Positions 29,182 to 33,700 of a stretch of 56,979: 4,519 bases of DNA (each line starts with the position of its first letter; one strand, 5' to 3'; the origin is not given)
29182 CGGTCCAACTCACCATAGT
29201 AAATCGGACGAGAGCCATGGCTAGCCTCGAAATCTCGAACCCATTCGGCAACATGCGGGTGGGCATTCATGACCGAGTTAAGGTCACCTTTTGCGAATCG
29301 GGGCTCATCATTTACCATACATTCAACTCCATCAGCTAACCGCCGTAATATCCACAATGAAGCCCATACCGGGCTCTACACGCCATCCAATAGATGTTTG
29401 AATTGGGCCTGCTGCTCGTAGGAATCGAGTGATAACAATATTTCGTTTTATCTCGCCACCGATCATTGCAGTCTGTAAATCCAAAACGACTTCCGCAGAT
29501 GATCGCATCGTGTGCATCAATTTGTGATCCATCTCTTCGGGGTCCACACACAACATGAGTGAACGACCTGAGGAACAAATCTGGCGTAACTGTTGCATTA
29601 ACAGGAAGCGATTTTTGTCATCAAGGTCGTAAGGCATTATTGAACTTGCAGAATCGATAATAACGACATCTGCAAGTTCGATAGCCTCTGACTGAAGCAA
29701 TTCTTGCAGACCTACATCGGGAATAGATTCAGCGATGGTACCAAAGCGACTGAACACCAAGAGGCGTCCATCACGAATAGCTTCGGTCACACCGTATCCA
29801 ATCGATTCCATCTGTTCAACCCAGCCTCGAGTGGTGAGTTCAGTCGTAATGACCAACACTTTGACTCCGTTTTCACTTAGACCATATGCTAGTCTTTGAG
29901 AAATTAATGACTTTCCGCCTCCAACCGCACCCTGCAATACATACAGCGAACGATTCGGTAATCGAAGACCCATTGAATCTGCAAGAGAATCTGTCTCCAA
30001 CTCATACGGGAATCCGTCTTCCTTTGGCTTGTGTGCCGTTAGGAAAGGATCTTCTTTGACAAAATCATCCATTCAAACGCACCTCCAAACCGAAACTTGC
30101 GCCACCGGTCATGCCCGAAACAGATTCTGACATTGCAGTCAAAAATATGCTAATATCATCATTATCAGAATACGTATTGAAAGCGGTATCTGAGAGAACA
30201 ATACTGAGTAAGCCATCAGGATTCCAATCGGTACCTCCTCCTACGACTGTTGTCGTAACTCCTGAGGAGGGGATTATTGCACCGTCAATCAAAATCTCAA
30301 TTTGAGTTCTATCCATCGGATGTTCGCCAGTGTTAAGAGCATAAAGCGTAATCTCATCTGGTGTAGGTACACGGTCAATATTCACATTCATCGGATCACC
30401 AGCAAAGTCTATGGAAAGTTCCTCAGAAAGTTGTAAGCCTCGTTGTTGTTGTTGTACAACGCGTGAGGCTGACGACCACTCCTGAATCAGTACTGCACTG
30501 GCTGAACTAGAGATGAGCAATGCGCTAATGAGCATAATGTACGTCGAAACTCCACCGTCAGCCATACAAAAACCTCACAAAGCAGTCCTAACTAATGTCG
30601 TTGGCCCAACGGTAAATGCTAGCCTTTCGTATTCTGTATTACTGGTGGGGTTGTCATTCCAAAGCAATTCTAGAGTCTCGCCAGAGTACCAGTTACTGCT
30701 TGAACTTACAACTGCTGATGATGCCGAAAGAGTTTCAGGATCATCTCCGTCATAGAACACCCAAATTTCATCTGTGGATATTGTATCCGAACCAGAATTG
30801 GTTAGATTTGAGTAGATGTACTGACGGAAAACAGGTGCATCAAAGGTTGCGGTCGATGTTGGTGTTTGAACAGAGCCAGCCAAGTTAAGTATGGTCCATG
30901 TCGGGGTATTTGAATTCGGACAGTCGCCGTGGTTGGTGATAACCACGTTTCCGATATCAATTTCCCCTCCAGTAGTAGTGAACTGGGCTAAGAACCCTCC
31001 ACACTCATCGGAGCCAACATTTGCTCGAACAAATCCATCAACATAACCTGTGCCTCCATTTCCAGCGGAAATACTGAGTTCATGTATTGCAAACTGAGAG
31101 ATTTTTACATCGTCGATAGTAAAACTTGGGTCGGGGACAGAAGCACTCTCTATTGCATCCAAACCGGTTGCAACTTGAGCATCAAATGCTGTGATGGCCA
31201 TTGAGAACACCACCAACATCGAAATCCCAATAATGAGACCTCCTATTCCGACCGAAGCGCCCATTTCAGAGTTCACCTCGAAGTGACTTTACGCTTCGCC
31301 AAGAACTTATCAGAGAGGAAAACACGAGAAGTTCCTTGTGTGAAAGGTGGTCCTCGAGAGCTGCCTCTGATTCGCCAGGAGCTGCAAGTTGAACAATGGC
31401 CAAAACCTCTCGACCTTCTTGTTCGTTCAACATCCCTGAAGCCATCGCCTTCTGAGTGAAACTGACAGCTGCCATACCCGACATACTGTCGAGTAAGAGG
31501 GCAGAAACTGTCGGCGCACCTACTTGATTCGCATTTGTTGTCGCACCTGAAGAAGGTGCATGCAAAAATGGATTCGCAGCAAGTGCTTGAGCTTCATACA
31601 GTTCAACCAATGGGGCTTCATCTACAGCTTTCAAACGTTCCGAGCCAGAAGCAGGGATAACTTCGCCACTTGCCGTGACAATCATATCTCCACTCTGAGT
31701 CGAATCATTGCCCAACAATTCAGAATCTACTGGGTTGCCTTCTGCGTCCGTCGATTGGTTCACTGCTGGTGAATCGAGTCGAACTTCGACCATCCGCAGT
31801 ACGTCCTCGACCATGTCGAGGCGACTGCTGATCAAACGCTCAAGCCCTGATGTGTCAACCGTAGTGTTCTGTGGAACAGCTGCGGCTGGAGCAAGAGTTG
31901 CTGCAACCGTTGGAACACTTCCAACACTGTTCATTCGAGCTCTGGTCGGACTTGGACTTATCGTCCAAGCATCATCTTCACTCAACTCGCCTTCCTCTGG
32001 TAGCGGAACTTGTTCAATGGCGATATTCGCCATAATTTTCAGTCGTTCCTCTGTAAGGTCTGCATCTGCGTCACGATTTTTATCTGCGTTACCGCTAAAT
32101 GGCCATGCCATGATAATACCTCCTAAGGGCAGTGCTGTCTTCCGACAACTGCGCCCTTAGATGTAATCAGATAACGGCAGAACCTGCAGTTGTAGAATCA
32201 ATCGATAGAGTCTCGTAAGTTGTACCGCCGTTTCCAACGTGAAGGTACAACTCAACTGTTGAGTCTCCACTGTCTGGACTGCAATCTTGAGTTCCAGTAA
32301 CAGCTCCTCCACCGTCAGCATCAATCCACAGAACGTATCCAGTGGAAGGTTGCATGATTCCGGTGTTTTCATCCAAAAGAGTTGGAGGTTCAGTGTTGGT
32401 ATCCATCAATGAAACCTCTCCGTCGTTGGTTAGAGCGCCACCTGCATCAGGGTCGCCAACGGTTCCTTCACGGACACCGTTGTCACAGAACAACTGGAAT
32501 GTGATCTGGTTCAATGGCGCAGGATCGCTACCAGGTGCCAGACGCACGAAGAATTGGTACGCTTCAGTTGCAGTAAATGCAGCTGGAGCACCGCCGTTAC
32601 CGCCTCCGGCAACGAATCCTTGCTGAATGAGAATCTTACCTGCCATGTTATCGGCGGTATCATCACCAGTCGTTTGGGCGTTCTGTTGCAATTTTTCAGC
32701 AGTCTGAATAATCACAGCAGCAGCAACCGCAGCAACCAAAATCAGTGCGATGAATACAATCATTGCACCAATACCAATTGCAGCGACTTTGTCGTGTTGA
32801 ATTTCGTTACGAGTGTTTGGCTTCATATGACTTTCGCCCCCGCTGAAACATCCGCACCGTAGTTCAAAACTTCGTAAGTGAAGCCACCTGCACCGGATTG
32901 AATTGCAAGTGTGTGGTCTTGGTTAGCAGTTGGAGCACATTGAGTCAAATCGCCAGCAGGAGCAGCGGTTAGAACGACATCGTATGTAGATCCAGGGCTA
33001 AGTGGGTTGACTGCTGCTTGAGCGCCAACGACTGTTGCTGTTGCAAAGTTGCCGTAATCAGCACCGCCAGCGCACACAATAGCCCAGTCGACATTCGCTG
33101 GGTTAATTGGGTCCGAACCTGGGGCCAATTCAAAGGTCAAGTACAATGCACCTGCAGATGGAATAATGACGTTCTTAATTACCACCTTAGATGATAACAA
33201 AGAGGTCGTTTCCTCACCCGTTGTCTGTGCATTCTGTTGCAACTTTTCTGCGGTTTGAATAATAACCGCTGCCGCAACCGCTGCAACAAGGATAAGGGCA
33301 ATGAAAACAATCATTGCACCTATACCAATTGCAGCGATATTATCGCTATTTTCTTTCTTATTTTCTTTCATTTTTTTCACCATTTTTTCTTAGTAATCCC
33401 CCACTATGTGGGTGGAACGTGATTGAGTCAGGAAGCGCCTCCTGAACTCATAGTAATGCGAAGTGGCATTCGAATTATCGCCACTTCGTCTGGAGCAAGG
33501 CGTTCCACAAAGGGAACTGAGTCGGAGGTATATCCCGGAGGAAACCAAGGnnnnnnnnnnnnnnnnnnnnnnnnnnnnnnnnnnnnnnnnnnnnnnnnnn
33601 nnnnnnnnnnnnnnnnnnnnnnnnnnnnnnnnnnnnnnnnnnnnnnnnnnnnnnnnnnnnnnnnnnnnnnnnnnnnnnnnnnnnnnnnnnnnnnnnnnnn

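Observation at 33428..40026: Uncharacterised three-gene module joined to the 5' side of the archaellum operon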

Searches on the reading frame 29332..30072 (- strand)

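Call 3: search_protein_families(library=pfam, proteins=[window:29332-30072:-], max_evalue=0.1)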
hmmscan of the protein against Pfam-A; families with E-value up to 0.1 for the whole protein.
window:29332-30072:- (246 aa): 11 families
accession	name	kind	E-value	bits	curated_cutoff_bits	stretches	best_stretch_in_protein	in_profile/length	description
PF06745.19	ATPase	-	3.3e-11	43.4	26.6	1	37-216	15-204/231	KaiC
PF13481.12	AAA_25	-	2.1e-05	24.7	27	1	34-154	26-164/195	AAA domain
PF00448.28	SRP54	-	0.00081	19.5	22.7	1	43-168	3-114/196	SRP54-type protein, GTPase domain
PF13401.12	AAA_22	-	0.0074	17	27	1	41-163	5-105/130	AAA domain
PF25199.1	nSTAND_NTPase5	-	0.015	15.6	34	1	40-82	40-83/145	Novel STAND NTPase 5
PF07728.20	AAA_5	-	0.02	15.3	22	1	45-105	3-61/139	AAA domain (dynein-related subfamily)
PF02367.23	TsaE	-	0.029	14.8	26.6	1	25-67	5-47/128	Threonylcarbamoyl adenosine biosynthesis protein TsaE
PF20720.3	nSTAND3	-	0.052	13.7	27.2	1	40-76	16-52/155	Novel STAND NTPase 3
PF13614.12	AAA_31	-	0.057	13.8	27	0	51-79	12-40/177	AAA domain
PF02374.21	ArsA_ATPase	-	0.078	12.6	24.3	0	47-77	7-37/305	Anion-transporting ATPase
PF03266.21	NTPase_1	-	0.089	13.1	23.9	0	45-194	3-149/168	NTPase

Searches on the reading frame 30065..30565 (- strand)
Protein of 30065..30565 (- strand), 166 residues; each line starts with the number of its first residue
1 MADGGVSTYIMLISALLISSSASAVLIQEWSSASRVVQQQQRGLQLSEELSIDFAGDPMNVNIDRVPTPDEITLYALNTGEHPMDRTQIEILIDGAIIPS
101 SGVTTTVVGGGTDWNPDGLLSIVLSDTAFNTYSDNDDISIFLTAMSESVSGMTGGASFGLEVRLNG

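Call 3: search_protein_families(library=pfam, proteins=[window:30065-30565:-], max_evalue=0.1)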
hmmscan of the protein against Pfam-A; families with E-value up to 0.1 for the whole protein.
window:30065-30565:- (166 aa): 1 family
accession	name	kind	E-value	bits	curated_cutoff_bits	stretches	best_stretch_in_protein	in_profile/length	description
PF01917.21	Arch_flagellin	-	3.2e-07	31.2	29.5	1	4-140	3-148/162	Archaebacterial flagellin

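Call 4: search_protein_families(library=ncbifam, proteins=[window:30065-30565:-], max_evalue=0.1)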
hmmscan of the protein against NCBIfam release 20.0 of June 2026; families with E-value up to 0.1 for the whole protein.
window:30065-30565:- (166 aa): 2 families
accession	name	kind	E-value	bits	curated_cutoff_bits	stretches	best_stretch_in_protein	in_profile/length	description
NF052591.1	ArlG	equivalog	1.1e-15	57.9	110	1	1-139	1-136/148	archaellum stator protein ArlG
NF052590.1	ArlF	equivalog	2e-05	24.8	110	1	6-127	7-122/137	archaellum stator protein ArlF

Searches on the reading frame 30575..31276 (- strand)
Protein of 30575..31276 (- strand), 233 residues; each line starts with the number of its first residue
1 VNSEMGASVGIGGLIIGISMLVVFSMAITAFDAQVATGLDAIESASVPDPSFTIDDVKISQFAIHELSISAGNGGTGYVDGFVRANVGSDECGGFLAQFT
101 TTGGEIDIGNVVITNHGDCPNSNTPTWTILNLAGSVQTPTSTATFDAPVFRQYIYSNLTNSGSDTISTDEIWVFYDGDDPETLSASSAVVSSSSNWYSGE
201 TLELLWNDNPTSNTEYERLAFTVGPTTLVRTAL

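Call 3: search_protein_families(library=pfam, proteins=[window:30575-31276:-], max_evalue=0.1)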
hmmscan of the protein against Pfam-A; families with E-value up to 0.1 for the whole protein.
window:30575-31276:- (233 aa): 0 families

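Call 4: search_protein_families(library=ncbifam, proteins=[window:30575-31276:-], max_evalue=0.1)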
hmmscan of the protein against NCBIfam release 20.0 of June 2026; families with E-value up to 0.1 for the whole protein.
window:30575-31276:- (233 aa): 1 family
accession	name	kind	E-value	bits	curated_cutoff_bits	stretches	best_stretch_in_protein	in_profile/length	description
NF052590.1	ArlF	equivalog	6.6e-07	29.6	110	1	151-219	64-129/137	archaellum stator protein ArlF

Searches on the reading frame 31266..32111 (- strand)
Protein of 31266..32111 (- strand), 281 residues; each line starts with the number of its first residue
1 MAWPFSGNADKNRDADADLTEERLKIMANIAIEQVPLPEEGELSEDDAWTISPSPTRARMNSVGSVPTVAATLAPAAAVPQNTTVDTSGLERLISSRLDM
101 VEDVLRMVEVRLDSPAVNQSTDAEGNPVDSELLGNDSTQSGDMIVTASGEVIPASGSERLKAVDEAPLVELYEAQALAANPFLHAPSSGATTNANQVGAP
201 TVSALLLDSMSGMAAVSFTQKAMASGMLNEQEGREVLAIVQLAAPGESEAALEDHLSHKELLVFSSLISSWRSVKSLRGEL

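Call 3: search_protein_families(library=pfam, proteins=[window:31266-32111:-], max_evalue=0.1)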
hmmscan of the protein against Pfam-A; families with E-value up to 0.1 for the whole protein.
window:31266-32111:- (281 aa): 0 families

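Call 4: search_protein_families(library=ncbifam, proteins=[window:31266-32111:-], max_evalue=0.1)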
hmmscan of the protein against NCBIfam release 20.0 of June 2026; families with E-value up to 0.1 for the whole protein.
window:31266-32111:- (281 aa): 0 families

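Call 68: search_protein_families(library=pfam, alignment_id=A6, max_evalue=10)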
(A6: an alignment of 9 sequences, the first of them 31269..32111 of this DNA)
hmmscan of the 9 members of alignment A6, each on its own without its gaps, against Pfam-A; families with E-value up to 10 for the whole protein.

A. member 1, window:31269-32111:- (281 aa): 0 families

B. families by the number of members that match (of 9 scanned): 4 families
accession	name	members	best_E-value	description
PF05377.16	FlaC_arch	2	0.05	Flagella accessory protein C (FlaC)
PF24393.1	Pepco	1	0.0041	Pepco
PF19183.5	DUF5865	1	0.081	Family of unknown function (DUF5865)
PF01137.26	RTC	1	0.083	RNA 3'-terminal phosphate cyclase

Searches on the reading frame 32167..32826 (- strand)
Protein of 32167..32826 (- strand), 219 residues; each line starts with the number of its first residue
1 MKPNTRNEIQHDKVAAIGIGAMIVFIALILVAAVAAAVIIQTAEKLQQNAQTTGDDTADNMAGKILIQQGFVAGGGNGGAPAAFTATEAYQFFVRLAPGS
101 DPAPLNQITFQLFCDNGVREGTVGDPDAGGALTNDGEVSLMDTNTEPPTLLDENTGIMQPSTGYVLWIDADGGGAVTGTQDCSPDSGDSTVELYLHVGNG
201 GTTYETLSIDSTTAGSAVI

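Call 3: search_protein_families(library=pfam, proteins=[window:32167-32826:-], max_evalue=0.1)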
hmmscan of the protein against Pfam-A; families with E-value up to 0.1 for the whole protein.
window:32167-32826:- (219 aa): 2 families
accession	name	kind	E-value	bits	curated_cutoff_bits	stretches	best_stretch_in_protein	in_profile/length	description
PF01917.21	Arch_flagellin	-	5.4e-21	76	29.5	1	15-142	1-133/162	Archaebacterial flagellin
PF12553.13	DUF3742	-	0.0088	16.5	27.2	1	13-63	53-103/120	Protein of unknown function (DUF3742)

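Call 4: search_protein_families(library=ncbifam, proteins=[window:32167-32826:-], max_evalue=0.1)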
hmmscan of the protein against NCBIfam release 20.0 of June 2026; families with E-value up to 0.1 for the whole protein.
window:32167-32826:- (219 aa): 3 families
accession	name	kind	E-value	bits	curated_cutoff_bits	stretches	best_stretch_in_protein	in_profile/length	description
NF006325.0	PRK08541.1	subfamily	1.4e-21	77.4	210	1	10-110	5-99/221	flagellin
NF052591.1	ArlG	equivalog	4.8e-05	23.4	110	1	16-65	3-52/148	archaellum stator protein ArlG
NF001926.0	PRK00704.1-3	equivalog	0.014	15.1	231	1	16-91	78-149/160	photosystem I reaction center protein subunit XI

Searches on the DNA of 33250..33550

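Call 57: search_rna_families(source=window, start=33250, end=33550, threshold=evalue, max_evalue=10)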
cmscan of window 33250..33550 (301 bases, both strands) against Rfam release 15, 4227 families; matches with E-value up to 10: 7.
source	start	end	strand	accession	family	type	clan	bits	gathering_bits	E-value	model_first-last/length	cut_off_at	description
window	33277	33338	-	RF04214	MIR7526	Gene; miRNA;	-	18.4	110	0.31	1-113/113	no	MIR7526 microRNA precursor family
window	33275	33340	+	RF03374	mir-2001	Gene; miRNA;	-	17.4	74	0.36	1-72/72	no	mir-2001 microRNA precursor family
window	33283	33388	+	RF01775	RsaOG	Gene; sRNA;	-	15.6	50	5.2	1-147/147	no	RNA S.aureus Orsay G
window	33277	33338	+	RF03942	mir-5727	Gene; miRNA;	-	14.2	100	8.5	13-78/92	no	mir-5727 microRNA precursor family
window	33280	33335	+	RF00901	MIR845_1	Gene; miRNA;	-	13.8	81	5.5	1-81/81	no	MIR845_1 microRNA precursor family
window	33272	33348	-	RF03283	mir-1010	Gene; miRNA;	-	13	70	8.7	1-93/93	no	mir-1010 microRNA precursor family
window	33250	33305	+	RF02186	ST7-OT3_4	Gene; lncRNA;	-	9.5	80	6.1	26-73/73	5'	ST7 overlapping transcript 3 conserved region 4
